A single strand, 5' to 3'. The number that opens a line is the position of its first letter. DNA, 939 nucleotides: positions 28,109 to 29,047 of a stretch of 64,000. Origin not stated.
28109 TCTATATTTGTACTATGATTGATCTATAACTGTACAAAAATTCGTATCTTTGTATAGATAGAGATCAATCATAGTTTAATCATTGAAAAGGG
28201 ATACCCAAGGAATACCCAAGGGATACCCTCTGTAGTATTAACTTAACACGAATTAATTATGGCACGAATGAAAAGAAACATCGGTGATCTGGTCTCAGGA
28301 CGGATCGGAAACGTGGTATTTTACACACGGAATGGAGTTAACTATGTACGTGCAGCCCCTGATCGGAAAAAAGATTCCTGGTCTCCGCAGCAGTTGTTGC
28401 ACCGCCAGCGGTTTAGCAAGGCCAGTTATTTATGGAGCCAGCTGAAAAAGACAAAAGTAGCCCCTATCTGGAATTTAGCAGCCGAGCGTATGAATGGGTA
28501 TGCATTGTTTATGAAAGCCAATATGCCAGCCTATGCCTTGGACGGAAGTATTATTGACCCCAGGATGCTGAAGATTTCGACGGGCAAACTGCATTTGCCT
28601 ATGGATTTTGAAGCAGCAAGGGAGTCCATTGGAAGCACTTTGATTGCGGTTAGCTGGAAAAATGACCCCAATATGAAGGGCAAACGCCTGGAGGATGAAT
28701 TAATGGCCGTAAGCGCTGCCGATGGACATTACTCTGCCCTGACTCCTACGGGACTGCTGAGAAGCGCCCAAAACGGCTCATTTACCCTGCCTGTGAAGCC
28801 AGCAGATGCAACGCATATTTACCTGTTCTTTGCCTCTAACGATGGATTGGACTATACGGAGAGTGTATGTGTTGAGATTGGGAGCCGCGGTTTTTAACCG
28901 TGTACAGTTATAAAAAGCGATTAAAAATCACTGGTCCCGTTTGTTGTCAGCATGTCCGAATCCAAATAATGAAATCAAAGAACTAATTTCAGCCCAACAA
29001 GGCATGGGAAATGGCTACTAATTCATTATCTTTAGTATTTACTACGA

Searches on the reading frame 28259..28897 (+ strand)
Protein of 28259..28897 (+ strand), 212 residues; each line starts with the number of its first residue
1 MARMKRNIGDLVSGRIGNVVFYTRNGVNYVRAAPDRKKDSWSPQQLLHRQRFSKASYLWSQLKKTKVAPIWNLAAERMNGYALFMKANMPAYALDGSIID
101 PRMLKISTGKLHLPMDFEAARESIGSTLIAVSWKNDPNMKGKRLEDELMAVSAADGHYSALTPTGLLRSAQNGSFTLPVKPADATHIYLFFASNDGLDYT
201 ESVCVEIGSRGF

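Call 18: search_protein_families(library=pfam, proteins=[window:28259-28897:+])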
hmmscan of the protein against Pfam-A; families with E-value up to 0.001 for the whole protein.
window:28259-28897:+ (212 aa): 1 family
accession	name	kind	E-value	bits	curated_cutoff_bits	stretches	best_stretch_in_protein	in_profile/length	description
PF19781.4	DUF6266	-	8.2e-06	25.9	23.4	1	13-203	3-195/198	Family of unknown function (DUF6266)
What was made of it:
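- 28259..28897 (+): DUF6266 gene (212 aa), one of at least 4 paralogues in this genome. It is shown only as the usual partner of the palindrome. Pfam PF19781 (call 18).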

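Call 26: search_protein_families(library=phrogs, proteins=[window:28259-28897:+], max_evalue=0.1)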
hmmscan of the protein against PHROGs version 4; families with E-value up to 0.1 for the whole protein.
window:28259-28897:+ (212 aa): 0 families

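Call 27: search_solved_structures(query=window:28259-28894:+, max_evalue=10)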
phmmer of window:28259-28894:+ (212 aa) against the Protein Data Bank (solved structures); distinct sequences matched with E-value up to 10: 9.
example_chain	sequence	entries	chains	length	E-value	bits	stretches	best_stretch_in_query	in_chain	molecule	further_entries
6tjh_A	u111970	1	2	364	0.0017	21.3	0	145-199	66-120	Cake9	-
6tji_A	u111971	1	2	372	0.002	21.1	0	145-199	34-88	Cake10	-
6tjg_A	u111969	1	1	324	0.0048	19.8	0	145-199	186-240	Cake8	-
6tjf_A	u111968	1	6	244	0.049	16.5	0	145-199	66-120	Cake6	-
6tje_A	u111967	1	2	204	0.22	14.4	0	145-199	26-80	Cake5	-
7awy_A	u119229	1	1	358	0.31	14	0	145-197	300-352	Scone-R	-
7awz_A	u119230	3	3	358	0.45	13.4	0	145-197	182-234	Scone-E | SconeE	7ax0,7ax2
6tjd_A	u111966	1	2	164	0.84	12.5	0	145-199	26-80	Cake4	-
3hrl_A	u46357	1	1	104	1.8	11.5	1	68-115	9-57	Endonuclease-Like Protein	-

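Call 38: find_homologous_proteins(query=window:28259-28894:+, max_evalue=0.001)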
Query window:28259-28894:+ (212 aa): 124 proteins with E <= 0.001 among 278 candidates; the best 120 are listed.
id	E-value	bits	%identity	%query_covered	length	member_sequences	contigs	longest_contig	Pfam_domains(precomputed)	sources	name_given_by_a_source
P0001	1.5e-123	428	89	99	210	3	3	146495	PF19781.5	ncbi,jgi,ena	-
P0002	2.0e-123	428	91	98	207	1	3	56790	PF19781.5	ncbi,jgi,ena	-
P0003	1.4e-122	425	88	99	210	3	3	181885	-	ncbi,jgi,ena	-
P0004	2.8e-122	424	88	99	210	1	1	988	PF19781.5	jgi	jgi:hypothetical protein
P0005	2.7e-121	421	89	99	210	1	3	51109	PF19781.5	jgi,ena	-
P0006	3.1e-121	421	89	98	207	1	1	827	PF19781.5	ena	-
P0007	1.9e-120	418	88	99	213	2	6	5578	PF19781.5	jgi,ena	-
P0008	3.0e-120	417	89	96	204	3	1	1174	PF19781.5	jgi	jgi:hypothetical protein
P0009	8.7e-120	416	88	98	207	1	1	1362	-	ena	-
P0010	8.9e-120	416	88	98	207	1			PF19781.5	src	-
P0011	8.9e-120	416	89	98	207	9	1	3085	PF19781.5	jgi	-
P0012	1.2e-119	415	89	98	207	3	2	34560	PF19781.5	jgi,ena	-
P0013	2.0e-119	415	87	98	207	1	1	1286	PF19781.5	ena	-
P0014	2.1e-119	415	87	99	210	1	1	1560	-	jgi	-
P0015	2.3e-119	414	87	97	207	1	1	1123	PF19781.5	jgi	-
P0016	1.2e-118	412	88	97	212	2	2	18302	PF19781.5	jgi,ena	-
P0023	4.5e-106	371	78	99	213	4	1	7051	PF19781.5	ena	-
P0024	1.1e-104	367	76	99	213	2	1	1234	PF19781.5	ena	-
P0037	8.3e-80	285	61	98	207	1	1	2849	PF19781.5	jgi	jgi:hypothetical protein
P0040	1.8e-79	284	64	93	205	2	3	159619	PF19781.5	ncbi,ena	-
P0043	6.4e-79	282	62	98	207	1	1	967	PF19781.5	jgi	-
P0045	9.1e-79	282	60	99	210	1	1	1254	PF19781.5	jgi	-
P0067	1.3e-71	259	60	94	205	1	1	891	PF19781.5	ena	-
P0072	1.1e-69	252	56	98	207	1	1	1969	PF19781.5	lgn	-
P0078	7.0e-68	246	54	98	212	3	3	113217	-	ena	-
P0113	1.7e-53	199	50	96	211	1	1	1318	PF19781.5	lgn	-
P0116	2.3e-52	196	44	98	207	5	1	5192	PF19781.5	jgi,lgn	jgi:hypothetical protein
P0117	7.0e-51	191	45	98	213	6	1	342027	-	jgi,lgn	jgi:hypothetical protein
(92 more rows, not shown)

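Call 41: find_encoding_contigs(protein=P0117, flank=3000, max_places=3)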
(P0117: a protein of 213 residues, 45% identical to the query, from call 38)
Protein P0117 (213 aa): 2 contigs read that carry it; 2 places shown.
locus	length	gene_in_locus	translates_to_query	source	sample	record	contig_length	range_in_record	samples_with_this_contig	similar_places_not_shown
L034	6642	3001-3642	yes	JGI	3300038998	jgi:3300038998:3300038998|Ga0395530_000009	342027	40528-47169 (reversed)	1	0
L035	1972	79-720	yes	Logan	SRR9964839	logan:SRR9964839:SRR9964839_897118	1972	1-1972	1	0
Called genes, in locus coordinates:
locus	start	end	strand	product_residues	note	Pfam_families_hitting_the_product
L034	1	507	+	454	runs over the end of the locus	PF01225:Mur_ligase, PF08245:Mur_ligase_M, PF02875:Mur_ligase_C (weak)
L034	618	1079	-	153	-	PF13801:Metal_resist, PF07813:LTXXQ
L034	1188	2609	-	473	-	PF02447:GntP_permease, PF03600:CitMHS (faint)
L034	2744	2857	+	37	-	-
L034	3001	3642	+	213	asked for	-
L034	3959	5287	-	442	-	PF01120:Alpha_L_fucos, PF16757:Fucosidase_C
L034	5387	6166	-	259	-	PF03935:SKN1_KRE6_Sbg1 (faint), PF00722:Glyco_hydro_16, PF26113:GH16_XgeA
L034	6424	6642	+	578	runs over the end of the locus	PF03577:Peptidase_C69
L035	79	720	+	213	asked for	-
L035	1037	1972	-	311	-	?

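Call 42: find_encoding_contigs(protein=P0078, flank=3000, max_places=3)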
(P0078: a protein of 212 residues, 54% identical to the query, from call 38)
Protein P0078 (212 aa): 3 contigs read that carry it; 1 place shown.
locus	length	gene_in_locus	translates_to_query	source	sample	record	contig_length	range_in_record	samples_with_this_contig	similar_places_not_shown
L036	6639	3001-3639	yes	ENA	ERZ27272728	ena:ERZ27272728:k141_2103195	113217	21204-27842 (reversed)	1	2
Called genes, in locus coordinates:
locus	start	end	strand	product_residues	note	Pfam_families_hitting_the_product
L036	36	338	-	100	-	-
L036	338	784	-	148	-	-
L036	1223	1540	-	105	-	-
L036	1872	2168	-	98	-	-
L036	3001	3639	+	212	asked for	-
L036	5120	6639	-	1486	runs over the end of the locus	PF00932:LTD, PF13287:Fn3_assoc, PF13290:CHB_HEX_C_1, PF08757:CotH, PF18998:Flg_new_2 (weak), PF28492:Beta_helix_4 (weak), PF00932:LTD, PF18962:Por_Secre_tail, +1 more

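Call 49: predict_structure(alignment_id=A3)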
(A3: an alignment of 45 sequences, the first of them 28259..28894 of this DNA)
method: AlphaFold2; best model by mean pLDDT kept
length: 212 residues; sequences in the alignment: 45
mean_pLDDT: 83.1   pTM: 0.74
mean pLDDT of the five models: 83.1, 82.4, 81.4, 81.2, 81.1
residues with pLDDT >= 90: 99; 70-90: 84; 50-70: 13; < 50: 16
segments of 3 or more residues with pLDDT < 50: 1-13, 210-212
pLDDT, mean of each block of 10 residues (from residue 1): 41 60 73 67 86 92 89 89 94 91 91 90 87 86 90 90 93 88 88 91 81 34
secondary structure, 60 per line:
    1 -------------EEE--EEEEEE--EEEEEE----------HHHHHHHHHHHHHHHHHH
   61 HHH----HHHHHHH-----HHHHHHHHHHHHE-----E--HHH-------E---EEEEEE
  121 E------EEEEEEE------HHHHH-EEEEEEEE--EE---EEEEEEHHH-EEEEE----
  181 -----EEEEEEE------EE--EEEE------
elements in order: E14-16 E19-24 E27-32 H43-63 H68-74 H80-91 E115-121 E128-134 H141-145 E147-154 E162-167 E172-176 E186-192 E203-206

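Call 52: fold_search(model_id=the predicted structure, library=pdb)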
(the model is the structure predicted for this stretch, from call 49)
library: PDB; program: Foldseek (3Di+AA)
matches with E <= 10: 1484; with E <= 0.001: 2
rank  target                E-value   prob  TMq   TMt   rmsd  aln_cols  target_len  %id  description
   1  2dbj_MODEL_1_A        2.1e-04  1.00  0.34  0.51   5.2       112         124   13  Solution structures of the fn3 domain of human Proto-oncogene tyrosine-protein kinase MER precursor (released 2006-12-19)
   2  8fn9_D                9.1e-04  1.00  0.32  0.58   3.9       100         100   15  Crystal structure of the C-terminal Fg domain of TNR with the single FN domain of PTPRZ (released 2023-07-12)
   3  2dm4_MODEL_1_A        1.2e-03  1.00  0.32  0.53   4.9       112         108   12  Solution structure of the second fn3 domain of human sorLA/LR11 (released 2006-10-20)
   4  8fn9_F                1.3e-03  1.00  0.28  0.47   5.2       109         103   16  Crystal structure of the C-terminal Fg domain of TNR with the single FN domain of PTPRZ (released 2023-07-12)
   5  3b83_C                1.5e-03  1.00  0.32  0.59   4.2       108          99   19  Computer-Based Redesign of a beta Sandwich Protein Suggests that Extensive Negative Design Is Not Required for De Novo (released 2008-11-04)
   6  6x39                  1.6e-03  1.00  0.31  0.57   4.1       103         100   19  Crystal structure of the FN5 domain of Mouse Lar (released 2021-05-26)
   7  8fn9_H                1.7e-03  1.00  0.32  0.58   3.9       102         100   16  Crystal structure of the C-terminal Fg domain of TNR with the single FN domain of PTPRZ (released 2023-07-12)
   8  1x5g_MODEL_1_A        1.8e-03  1.00  0.32  0.53   5.5       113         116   15  The solution structure of the second fibronectin type III domain of human Neogenin (released 2005-11-15)
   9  8fn8_B                1.8e-03  1.00  0.31  0.56   4.1       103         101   14  Crystal structure of the C-terminal Fg domain of TNC with the single FN domain of PTPRZ (released 2023-07-12)
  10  6moh_D                2.0e-03  0.99  0.29  0.29  12.6       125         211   13  Dimeric DARPin C_R3 complex with EpoR (released 2019-06-05)
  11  4es8_B                2.1e-03  1.00  0.32  0.24   4.5       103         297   13  Crystal Structure of the adhesin domain of Epf from Streptococcus pyogenes in P212121 (released 2012-09-19)
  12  2ee2_MODEL_1_A        2.1e-03  0.99  0.30  0.48   9.8       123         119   11  Solution structures of the fn3 domain of human contactin 1 (released 2007-08-21)
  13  6xfi                  2.2e-03  1.00  0.31  0.15   4.7       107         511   20  Crystal Structures of beta-1,4-N-Acetylglucosaminyltransferase 2 (POMGNT2): Structural Basis for Inherited Muscular Dyst (released 2021-04-21)
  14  1x5k_MODEL_1_A        2.8e-03  0.99  0.30  0.46   7.2       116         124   16  The solution structure of the sixth fibronectin type III domain of human Neogenin (released 2005-11-15)
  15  4y5x_I                3.2e-03  1.00  0.31  0.32   4.8       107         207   11  Diabody 305 complex with EpoR (released 2015-03-18)
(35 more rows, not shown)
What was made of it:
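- The AlphaFold2 model of DUF6266 (pLDDT 83) has a basic N-terminus, three helices and an Ig/Fn3-like domain (calls 49, 52).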

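Call 53: fold_search(model_id=the predicted structure, library=viral)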
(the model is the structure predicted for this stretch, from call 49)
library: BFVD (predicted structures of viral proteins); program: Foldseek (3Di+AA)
matches with E <= 10: 693; with E <= 0.001: 0
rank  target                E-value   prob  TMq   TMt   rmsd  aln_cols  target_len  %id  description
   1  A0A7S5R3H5            1.4e-03  0.99  0.29  0.10   9.1       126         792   12  Carboxypeptidase regulatory domain-containing protein [Rhizobium phage RHph_N38]
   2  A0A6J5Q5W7            1.8e-03  0.99  0.31  0.09  12.0       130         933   16  Fibronectin type III [uncultured Caudovirales phage]
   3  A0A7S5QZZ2            2.2e-03  0.99  0.29  0.05   5.9       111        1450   14  (no name in the UniProt tables at hand)
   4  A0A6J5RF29            2.8e-03  1.00  0.30  0.35   4.2       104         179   12  Fibronectin type III [uncultured Caudovirales phage]
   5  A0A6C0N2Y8            3.0e-03  1.00  0.27  0.21   4.4        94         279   10  Gn-Gc glycoprotein (Fragment) [Phasivirus phasiense]
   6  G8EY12                3.0e-03  0.99  0.31  0.06  12.0       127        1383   12  Fibronectin type-III domain-containing protein [Synechococcus phage S-CAM8]
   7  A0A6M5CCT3            4.0e-03  0.98  0.28  0.06   6.1       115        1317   18  Tail protein [Vibrio phage Vc1]
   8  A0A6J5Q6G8            4.8e-03  1.00  0.32  0.09   4.9       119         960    8  TerB_like domain containing protein [uncultured Caudovirales phage]
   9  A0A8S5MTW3            5.1e-03  0.98  0.27  0.13   5.4        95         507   10  Receptor recognition protein, Long tail, Helical sandwich, Tail fiber [Siphoviridae sp. ct0Xn2]
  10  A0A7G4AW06            6.2e-03  0.98  0.29  0.07   5.5       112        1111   16  Minor tail protein [Streptomyces phage Coruscant]
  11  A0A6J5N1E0            7.8e-03  0.96  0.29  0.17   7.8       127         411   12  Fibronectin type-III domain-containing protein [uncultured Caudovirales phage]
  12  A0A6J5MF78            8.3e-03  0.99  0.33  0.29   5.6       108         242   11  Fibronectin type III [uncultured Caudovirales phage]
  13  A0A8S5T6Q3            8.3e-03  0.99  0.30  0.49   5.5       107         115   10  Phage protein [Siphoviridae sp. ctxMM9]
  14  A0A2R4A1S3            8.8e-03  0.92  0.29  0.08   6.0       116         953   15  (no name in the UniProt tables at hand)
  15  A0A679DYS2            9.4e-03  1.00  0.28  0.12   4.2        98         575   10  Glycoprotein (Fragment) [Phasivirus phasiense]
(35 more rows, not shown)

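Call 67: find_related_loci(query=A5, collection=genome_contigs, flank=4000)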
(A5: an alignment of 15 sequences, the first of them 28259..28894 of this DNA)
Query A5 (212 aa) in genome_contigs; peptide patterns used: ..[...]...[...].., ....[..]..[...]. (x = any residue, [..] = any of these).
79 stretches matched a pattern; 7 encode a relative of the query (tblastn E <= 1e-3); 7 distinct loci.
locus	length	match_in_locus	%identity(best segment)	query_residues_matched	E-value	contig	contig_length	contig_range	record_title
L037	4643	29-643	59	1-205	2e-81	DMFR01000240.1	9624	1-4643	MAG TPA_asm: Prolixibacteraceae bacterium isolate UBA10471 contig_4376, whole genome shotgun sequence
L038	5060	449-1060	56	1-204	2e-81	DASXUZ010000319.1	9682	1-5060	MAG TPA_asm: Prolixibacteraceae bacterium isolate SMAG_U4731 k141_40141, whole genome shotgun sequence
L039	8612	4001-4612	55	1-204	3e-76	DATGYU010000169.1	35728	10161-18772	MAG TPA_asm: Prolixibacteraceae bacterium isolate SMAG_U10644 k141_18602, whole genome shotgun sequence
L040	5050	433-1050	56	1-207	1e-75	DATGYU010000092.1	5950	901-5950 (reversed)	MAG TPA_asm: Prolixibacteraceae bacterium isolate SMAG_U10644 k141_9865, whole genome shotgun sequence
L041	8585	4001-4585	57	1-195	5e-75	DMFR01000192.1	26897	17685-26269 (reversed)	MAG TPA_asm: Prolixibacteraceae bacterium isolate UBA10471 contig_130, whole genome shotgun sequence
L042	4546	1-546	55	26-207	2e-68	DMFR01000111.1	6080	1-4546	MAG TPA_asm: Prolixibacteraceae bacterium isolate UBA10471 contig_14815, whole genome shotgun sequence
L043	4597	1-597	49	9-207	4e-67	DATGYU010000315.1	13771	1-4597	MAG TPA_asm: Prolixibacteraceae bacterium isolate SMAG_U10644 k141_306335, whole genome shotgun sequence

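Call 89: find_encoding_contigs(protein=P0001, flank=10000, max_places=2)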
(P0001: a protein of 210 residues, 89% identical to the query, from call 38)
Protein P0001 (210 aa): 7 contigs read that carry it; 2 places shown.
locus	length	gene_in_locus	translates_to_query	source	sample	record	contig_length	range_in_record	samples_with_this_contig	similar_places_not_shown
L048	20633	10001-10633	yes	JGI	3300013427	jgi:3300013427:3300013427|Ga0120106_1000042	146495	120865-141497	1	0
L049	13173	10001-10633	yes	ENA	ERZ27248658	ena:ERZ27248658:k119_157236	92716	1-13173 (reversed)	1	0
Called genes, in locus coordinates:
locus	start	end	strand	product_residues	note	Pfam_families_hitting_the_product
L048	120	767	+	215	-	-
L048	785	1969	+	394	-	PF03734:YkuD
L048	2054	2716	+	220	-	PF03734:YkuD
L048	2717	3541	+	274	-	-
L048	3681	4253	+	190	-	PF12804:NTP_transf_3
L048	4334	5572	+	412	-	PF16491:Peptidase_M48_N, PF01435:Peptidase_M48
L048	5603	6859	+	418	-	PF00994:MoCF_biosynth, PF18146:CinA_KH, PF02464:CinA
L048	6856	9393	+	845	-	-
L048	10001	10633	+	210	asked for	PF19781:DUF6266 (weak)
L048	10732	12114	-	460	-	PF20969:MASE11, PF00512:HisKA, PF02518:HATPase_c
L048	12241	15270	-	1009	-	PF00072:Response_reg, PF00989:PAS, PF13426:PAS_9, PF08448:PAS_4, PF08447:PAS_3, PF00989:PAS, PF08448:PAS_4, PF13426:PAS_9, +10 more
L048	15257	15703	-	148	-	PF00072:Response_reg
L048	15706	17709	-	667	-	PF13426:PAS_9, PF00512:HisKA, PF02518:HATPase_c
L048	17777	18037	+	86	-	-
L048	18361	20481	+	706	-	-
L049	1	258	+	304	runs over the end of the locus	PF00005:ABC_tran, PF13304:AAA_21 (weak)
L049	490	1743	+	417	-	PF00438:S-AdoMet_synt_N, PF02772:S-AdoMet_synt_M, PF02773:S-AdoMet_synt_C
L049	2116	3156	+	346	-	PF00512:HisKA, PF02518:HATPase_c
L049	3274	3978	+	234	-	PF00072:Response_reg, PF00486:Trans_reg_C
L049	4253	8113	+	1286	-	PF00133:tRNA-synt_1, PF09334:tRNA-synt_1g (faint), PF04480:DUF559, PF00133:tRNA-synt_1, PF08264:Anticodon_1, PF19302:DUF5915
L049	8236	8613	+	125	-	PF01258:zf-dskA_traR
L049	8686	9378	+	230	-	PF01252:Peptidase_A8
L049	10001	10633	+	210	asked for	PF19781:DUF6266 (weak)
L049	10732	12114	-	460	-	PF20969:MASE11, PF00512:HisKA, PF02518:HATPase_c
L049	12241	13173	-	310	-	?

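Call 90: find_encoding_contigs(protein=P0003, flank=10000, max_places=2)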
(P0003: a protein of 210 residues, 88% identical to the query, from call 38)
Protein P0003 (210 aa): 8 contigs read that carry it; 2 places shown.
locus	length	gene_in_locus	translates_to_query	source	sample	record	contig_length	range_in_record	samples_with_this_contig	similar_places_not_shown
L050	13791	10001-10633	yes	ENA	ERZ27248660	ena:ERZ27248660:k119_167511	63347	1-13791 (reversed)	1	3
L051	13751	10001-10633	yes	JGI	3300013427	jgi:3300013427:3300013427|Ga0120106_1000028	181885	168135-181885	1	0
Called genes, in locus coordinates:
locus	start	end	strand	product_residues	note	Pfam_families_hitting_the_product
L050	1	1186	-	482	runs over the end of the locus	PF00309:Sigma54_AID, PF04963:Sigma54_CBD, PF04552:Sigma54_DBD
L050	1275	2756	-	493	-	PF18990:DUF5723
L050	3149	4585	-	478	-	PF01336:tRNA_anti-codon, PF00152:tRNA-synt_2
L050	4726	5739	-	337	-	PF00294:PfkB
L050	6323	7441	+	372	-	PF02469:Fasciclin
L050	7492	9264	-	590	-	PF02469:Fasciclin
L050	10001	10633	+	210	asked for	-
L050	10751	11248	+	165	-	PF10543:ORF6N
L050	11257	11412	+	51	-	-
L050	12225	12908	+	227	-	PF07751:Abi_2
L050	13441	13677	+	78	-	-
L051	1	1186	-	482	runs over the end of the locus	PF00309:Sigma54_AID, PF04963:Sigma54_CBD, PF04552:Sigma54_DBD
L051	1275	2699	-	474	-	PF18990:DUF5723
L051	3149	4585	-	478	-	PF01336:tRNA_anti-codon, PF00152:tRNA-synt_2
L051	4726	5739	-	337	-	PF00294:PfkB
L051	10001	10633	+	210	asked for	-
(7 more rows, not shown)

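Call 91: find_encoding_contigs(protein=P0002, flank=10000, max_places=2)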
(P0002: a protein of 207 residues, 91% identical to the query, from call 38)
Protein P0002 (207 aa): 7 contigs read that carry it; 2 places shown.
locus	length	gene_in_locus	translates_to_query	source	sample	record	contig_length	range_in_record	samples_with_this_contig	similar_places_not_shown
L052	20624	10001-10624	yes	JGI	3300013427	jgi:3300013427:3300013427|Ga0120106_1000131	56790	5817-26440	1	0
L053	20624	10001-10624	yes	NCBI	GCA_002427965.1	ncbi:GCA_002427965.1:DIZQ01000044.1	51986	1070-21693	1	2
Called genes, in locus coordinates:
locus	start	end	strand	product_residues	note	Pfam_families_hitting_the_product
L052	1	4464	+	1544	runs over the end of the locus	PF00072:Response_reg, PF00989:PAS, PF08448:PAS_4, PF13426:PAS_9, PF00989:PAS, PF08448:PAS_4, PF13426:PAS_9, PF00512:HisKA, +6 more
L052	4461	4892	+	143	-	PF00072:Response_reg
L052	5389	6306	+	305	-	PF11999:Ice_binding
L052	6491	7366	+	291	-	PF11999:Ice_binding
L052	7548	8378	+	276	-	PF11999:Ice_binding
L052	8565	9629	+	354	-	PF13205:Big_5, PF11999:Ice_binding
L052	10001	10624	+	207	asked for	PF19781:DUF6266 (weak)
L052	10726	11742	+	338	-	PF13310:Virulence_RhuM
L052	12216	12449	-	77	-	PF04945:YHS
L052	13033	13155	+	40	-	-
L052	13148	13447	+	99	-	PF12728:HTH_17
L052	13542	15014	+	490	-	-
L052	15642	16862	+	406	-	-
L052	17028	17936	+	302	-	-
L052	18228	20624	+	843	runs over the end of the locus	PF13588:HSDR_N_2, PF00176:SNF2-rel_dom (faint), PF00270:DEAD, PF04851:ResIII, PF18766:SWI2_SNF2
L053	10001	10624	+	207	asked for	PF19781:DUF6266 (weak)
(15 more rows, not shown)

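Call 103: search_dna_similar(query=window:28259-28894:+, collection=phages, mode=protein, max_evalue=0.001, max_rows=10)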
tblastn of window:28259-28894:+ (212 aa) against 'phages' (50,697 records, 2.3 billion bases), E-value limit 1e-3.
No match.

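Call 104: search_dna_similar(query=window:28259-28894:+, collection=plasmids, mode=protein, max_evalue=0.001, max_rows=10)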
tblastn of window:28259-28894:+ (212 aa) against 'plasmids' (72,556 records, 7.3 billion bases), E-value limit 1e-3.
No match.
